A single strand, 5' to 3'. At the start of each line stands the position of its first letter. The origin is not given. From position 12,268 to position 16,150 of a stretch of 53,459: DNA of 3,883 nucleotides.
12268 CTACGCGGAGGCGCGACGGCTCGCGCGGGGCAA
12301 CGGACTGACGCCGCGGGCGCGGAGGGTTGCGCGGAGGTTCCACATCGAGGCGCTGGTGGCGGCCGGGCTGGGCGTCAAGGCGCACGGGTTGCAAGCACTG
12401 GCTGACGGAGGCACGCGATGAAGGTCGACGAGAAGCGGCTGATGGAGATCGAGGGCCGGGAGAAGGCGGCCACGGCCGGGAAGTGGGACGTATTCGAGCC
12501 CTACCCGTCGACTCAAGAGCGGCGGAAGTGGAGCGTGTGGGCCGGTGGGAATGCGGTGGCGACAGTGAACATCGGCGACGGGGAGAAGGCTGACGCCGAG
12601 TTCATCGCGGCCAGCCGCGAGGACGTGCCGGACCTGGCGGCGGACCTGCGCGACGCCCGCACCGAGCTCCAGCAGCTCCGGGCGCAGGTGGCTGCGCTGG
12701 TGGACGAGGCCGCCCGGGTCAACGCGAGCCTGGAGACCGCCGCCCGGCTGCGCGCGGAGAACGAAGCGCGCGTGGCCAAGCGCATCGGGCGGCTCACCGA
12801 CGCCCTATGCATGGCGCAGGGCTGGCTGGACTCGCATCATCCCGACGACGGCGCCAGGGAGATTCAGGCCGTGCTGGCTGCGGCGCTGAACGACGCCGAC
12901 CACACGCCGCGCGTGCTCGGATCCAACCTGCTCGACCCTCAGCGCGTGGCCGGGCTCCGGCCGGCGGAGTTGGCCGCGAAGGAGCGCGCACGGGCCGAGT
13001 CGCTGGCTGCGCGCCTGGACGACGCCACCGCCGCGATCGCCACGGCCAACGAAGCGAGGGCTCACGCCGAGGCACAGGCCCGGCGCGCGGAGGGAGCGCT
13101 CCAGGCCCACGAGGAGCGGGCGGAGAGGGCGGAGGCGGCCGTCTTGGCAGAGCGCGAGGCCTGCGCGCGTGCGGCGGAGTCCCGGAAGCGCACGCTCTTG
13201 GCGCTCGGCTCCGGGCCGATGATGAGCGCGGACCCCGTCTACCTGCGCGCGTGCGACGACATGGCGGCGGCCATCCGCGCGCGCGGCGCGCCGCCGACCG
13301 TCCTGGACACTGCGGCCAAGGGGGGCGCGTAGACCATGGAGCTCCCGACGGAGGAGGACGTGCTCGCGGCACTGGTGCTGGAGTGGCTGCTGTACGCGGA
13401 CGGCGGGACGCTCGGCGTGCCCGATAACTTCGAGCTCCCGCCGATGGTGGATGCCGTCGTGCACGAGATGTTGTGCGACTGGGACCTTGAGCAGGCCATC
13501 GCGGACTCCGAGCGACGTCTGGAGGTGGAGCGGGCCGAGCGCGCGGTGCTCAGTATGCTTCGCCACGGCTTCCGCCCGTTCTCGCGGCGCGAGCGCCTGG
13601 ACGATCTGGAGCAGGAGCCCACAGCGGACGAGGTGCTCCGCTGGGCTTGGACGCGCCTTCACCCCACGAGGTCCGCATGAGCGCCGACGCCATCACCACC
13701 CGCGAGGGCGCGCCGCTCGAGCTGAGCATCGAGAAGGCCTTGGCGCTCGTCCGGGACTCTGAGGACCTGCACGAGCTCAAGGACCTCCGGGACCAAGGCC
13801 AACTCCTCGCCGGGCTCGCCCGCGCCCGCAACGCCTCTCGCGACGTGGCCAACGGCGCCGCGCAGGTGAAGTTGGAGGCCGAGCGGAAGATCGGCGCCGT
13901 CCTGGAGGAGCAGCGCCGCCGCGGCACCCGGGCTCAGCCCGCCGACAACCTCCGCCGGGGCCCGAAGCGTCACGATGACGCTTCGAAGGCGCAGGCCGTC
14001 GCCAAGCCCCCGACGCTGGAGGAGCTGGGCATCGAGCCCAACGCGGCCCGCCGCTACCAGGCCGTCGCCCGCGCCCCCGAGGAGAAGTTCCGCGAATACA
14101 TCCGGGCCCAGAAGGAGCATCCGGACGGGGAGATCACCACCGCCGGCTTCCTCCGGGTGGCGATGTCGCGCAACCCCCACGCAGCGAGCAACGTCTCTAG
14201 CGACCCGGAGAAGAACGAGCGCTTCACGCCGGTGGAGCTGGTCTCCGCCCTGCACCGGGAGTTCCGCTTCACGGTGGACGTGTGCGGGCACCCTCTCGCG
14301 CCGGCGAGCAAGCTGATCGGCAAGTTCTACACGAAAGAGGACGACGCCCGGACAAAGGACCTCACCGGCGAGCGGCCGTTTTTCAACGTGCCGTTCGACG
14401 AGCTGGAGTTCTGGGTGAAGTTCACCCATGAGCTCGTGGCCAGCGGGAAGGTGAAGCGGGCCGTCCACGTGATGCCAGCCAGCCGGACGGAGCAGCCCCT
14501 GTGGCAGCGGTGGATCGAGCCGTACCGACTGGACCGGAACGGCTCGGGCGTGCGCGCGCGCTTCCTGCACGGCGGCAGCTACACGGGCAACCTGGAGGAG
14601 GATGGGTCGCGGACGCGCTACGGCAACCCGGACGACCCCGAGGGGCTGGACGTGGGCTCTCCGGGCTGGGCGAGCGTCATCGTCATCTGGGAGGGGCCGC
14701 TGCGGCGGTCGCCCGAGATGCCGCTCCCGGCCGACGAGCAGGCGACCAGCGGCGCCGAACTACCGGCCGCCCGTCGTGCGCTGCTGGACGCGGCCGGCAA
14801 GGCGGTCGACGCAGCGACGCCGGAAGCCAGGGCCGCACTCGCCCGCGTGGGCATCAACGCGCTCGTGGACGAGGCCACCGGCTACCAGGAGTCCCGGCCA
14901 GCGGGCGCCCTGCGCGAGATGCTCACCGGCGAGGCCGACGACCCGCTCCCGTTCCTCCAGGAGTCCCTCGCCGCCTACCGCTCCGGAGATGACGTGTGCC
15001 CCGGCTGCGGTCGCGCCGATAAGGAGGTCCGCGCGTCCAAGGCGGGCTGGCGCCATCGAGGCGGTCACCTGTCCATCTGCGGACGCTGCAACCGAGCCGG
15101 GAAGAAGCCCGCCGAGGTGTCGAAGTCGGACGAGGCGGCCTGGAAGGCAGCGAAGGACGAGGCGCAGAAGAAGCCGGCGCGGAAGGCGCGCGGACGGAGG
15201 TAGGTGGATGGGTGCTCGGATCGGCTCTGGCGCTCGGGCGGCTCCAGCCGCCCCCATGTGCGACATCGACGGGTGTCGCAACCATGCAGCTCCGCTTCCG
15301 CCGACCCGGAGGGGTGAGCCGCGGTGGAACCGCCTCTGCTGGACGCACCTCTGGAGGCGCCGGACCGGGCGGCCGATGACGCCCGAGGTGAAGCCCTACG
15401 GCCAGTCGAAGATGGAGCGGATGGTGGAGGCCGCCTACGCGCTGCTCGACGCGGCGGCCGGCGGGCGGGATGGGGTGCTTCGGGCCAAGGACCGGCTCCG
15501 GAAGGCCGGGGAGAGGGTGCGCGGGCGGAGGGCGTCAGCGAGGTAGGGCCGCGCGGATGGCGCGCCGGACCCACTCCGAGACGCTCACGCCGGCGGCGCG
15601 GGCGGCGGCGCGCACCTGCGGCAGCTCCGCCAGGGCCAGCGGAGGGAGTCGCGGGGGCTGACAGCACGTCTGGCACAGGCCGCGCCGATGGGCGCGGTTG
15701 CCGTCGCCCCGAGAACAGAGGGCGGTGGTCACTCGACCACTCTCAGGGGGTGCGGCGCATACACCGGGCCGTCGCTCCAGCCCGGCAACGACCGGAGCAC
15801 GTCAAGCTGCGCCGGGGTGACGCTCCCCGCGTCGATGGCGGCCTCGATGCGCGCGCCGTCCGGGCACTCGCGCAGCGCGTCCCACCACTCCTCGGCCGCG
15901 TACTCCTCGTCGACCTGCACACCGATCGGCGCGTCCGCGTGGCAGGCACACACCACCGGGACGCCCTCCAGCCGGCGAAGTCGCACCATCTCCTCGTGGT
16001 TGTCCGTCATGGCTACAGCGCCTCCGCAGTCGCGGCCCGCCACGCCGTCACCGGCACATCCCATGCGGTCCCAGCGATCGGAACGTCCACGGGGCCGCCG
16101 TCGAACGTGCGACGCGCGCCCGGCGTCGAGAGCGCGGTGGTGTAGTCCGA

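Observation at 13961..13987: Dispersed 27-bp palindrome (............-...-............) present both intergenically and in-frame inside ORFs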

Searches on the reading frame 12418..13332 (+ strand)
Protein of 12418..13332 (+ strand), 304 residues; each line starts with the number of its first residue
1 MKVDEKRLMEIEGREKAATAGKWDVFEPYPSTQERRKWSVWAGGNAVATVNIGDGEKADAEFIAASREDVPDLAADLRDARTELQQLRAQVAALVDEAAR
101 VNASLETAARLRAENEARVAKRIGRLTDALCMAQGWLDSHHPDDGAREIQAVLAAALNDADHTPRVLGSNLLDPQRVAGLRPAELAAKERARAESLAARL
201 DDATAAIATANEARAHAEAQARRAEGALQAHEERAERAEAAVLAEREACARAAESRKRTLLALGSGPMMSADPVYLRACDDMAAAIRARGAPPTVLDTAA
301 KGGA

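Call 45: search_protein_families(library=pfam, proteins=[window:12418-13332:+], max_evalue=1)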
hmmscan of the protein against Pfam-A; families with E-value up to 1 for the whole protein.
window:12418-13332:+ (304 aa): 7 families
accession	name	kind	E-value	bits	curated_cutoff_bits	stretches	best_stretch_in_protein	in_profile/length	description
PF07888.16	CALCOCO1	-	0.00067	19.1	36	1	63-120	180-237/496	Calcium binding and coiled-coil domain (CALCOCO1) like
PF05667.16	CCDC22_CC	-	0.0019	17.8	39.2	0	56-120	200-264/477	CCDC22 protein coiled-coil region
PF07926.17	TPR_MLP1_2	-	0.042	14.3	36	1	77-123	59-105/129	TPR/MLP1/MLP2-like protein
PF11068.13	YlqD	-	0.33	11.7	27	1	73-118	25-70/131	YlqD protein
PF00435.27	Spectrin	-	0.4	11.6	29.9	1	71-130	27-85/105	Spectrin repeat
PF11559.13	ADIP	-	0.89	10.1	34.3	0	190-258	72-138/151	Afadin- and alpha -actinin-Binding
PF19136.5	DUF5819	-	0.97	10.4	27.1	1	22-122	22-117/169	Family of unknown function (DUF5819)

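Call 94: search_protein_families(library=ncbifam, proteins=[window:12418-13332:+], max_evalue=0.1)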
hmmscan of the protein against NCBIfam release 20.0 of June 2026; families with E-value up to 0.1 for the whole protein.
window:12418-13332:+ (304 aa): 1 family
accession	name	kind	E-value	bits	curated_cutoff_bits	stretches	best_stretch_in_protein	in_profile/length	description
NF045487.1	ASRP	equivalog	0.052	12.1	300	1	61-125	191-253/593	archaea-specific SMC-related protein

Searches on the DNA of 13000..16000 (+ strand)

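Call 6: search_dna_similar(query=window:13000-16000:+, collection=phages, mode=distant)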
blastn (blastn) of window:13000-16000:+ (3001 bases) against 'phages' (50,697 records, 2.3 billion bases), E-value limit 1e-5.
Records with a match: 1; places in all: 1; records where one place covers at least 80% of the query: 0.
Best place of each record, by identity: 80-90% 1.
By first word of the organism name: Gordonia 1.
By host as written in the record: Gordonia terrae 3612 1.
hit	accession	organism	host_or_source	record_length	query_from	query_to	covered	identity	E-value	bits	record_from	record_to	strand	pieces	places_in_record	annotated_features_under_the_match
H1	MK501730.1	Gordonia phage Barco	Gordonia terrae 3612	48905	1839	1892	2%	87.0%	8e-8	67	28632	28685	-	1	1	34: hypothetical protein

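Call 92: build_rna_model(alignment_id=A4, structure=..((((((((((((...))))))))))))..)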
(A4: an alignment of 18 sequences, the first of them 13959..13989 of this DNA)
Model R1 built from alignment A4 (18 sequences, 31 columns); structure: as given.
model positions 31; base pairs 12; branch points 0; effective number of sequences 18; information 1.043 bits per position. Calibrated on 0.2 Mb of random sequence (short: E-values are rough).
structure used (alignment columns):
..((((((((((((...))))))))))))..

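Call 93: search_with_rna_model(model_id=R1, sources=[window, L002, L003, L004, L005, L009, L010, L011, L012, L013, L016, L018, L019, L017, L015, L006, L007], max_evalue=10)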
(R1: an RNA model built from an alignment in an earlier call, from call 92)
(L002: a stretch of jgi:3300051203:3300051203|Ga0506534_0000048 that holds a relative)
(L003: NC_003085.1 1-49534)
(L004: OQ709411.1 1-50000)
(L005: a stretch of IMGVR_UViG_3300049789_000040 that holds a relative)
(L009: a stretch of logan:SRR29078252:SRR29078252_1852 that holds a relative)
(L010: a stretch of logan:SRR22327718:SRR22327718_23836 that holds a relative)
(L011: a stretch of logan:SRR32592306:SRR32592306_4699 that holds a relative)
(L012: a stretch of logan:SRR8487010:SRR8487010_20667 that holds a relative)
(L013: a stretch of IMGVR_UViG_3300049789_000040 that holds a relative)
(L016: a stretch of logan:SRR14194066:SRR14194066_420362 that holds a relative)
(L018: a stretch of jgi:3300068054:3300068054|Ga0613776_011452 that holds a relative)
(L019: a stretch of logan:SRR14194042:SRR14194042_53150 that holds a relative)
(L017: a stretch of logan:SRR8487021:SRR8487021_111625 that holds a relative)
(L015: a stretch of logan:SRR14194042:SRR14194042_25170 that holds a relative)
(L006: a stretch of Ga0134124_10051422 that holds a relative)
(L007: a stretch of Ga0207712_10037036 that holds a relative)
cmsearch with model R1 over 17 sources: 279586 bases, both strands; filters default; matches with E-value up to 10: 75.
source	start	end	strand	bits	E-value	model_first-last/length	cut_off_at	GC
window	48129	48159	-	41.3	2.3e-09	1-31/31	no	0.68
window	37730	37760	-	40.2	5.2e-09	1-31/31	no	0.77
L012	8620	8650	+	39.7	7.2e-09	1-31/31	no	0.68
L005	2144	2174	+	39.3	9.8e-09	1-31/31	no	0.68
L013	2711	2741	-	39.3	9.8e-09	1-31/31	no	0.68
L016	1509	1539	+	39.1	1.1e-08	1-31/31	no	0.65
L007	302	332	+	39.1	1.1e-08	1-31/31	no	0.71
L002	10301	10331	+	38.7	1.5e-08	1-31/31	no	0.81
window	13959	13989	+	37.7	3.1e-08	1-31/31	no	0.65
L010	2186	2216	+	37.4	3.8e-08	1-31/31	no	0.68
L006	1500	1530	+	37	4.8e-08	1-31/31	no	0.68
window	3064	3094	+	36.5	7.1e-08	1-31/31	no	0.61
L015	514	544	+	36.1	9.6e-08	1-31/31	no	0.58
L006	1500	1530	-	35.3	1.7e-07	1-31/31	no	0.68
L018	2915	2945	+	35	2.1e-07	1-31/31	no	0.68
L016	1509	1539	-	34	4.2e-07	1-31/31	no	0.65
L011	10292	10322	+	33.8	4.8e-07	1-31/31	no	0.71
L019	2076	2106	+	33.2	7.6e-07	1-31/31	no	0.65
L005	10262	10292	+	32.3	1.5e-06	1-31/31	no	0.65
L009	8325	8355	+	30.4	5.6e-06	1-31/31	no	0.61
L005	2144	2174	-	30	7.4e-06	1-31/31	no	0.68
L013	2711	2741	+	30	7.4e-06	1-31/31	no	0.68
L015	514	544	-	29.6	9.6e-06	1-31/31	no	0.58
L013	8091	8121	-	29.6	1e-05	1-31/31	no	0.65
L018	2915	2945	-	29.3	1.2e-05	1-31/31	no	0.68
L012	8620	8650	-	28.9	1.6e-05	1-31/31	no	0.68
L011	10292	10322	-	28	3.2e-05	1-31/31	no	0.71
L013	8091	8121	+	27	6.3e-05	1-31/31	no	0.65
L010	2186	2216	-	26.4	9.8e-05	1-31/31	no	0.68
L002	10301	10331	-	25.2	0.00023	1-31/31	no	0.81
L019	2076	2106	-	24.7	0.00033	1-31/31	no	0.65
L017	331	361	+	23.9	0.0006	1-31/31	no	0.68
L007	302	332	-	23.8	0.00065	1-31/31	no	0.71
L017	331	361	-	23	0.0011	1-31/31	no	0.68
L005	10262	10292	-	20.4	0.0072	1-31/31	no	0.65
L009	8325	8355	-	19.4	0.014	1-31/31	no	0.61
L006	2603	2643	+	17.3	0.067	1-31/31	no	0.76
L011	10331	10358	-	17.2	0.069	1-31/31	no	0.86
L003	15884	15917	+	15.3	0.28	1-31/31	no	0.68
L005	436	466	-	14.8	0.38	1-31/31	no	0.84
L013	4419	4449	+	14.8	0.38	1-31/31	no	0.84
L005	3379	3409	-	14.1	0.66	1-31/31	no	0.81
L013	1476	1506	+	14.1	0.66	1-31/31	no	0.81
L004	10559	10596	-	13.9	0.75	1-31/31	no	0.74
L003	18978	19036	-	13.9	0.76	1-31/31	no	0.75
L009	16600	16634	+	13.6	0.93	1-31/31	no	0.77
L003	42228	42256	-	13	1.5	1-31/31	no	0.76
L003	2221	2251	+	12.6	1.9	1-31/31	no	0.68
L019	930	973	-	12.4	2.2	1-31/31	no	0.73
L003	17950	17982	-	12.3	2.3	1-31/31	no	0.82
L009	11097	11113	+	12.1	2.7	8-24/31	no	0.59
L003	4435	4469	-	12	2.8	1-31/31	no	0.77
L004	18441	18475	-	12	2.8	1-31/31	no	0.77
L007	2367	2392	-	12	2.9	1-31/31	no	0.58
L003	4435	4469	+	11.8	3.3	1-31/31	no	0.77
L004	18441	18475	+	11.8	3.3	1-31/31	no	0.77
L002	7757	7785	+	11.6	3.9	1-31/31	no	0.79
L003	26608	26624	+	11.6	4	1-31/31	no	0.82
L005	440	466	+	11.4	4.6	1-31/31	no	0.85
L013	4419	4445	-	11.4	4.6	1-31/31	no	0.85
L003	15884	15917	-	11.3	4.7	1-31/31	no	0.68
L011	5078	5105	-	10.7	7.3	1-31/31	no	0.79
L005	3392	3429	+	10.6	8.1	1-31/31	no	0.82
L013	1456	1493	-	10.6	8.1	1-31/31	no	0.82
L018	2286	2316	-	10.4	9.5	1-31/31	no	0.84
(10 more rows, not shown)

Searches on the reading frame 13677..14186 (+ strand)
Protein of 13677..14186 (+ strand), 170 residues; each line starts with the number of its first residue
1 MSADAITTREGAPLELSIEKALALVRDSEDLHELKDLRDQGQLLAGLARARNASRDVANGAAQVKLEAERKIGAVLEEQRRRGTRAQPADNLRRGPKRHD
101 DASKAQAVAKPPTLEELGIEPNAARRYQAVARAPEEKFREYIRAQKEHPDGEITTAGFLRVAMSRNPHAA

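Call 45: search_protein_families(library=pfam, proteins=[window:13677-14186:+], max_evalue=1)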
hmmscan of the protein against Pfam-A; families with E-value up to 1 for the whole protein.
window:13677-14186:+ (170 aa): 0 families

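Call 94: search_protein_families(library=ncbifam, proteins=[window:13677-14186:+], max_evalue=0.1)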
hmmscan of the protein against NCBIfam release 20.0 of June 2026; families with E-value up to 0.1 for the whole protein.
window:13677-14186:+ (170 aa): 1 family
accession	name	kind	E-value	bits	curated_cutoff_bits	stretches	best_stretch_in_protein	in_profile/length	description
NF047335.1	T3SS_XAC0095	domain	0.02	15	34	1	31-56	8-33/62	XAC0095 family protein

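Call 96: find_homologous_proteins(query=window:13677-14186:+, max_evalue=0.001)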
Query window:13677-14186:+: 486 candidates shared short words with the query, none scored E <= 0.001.
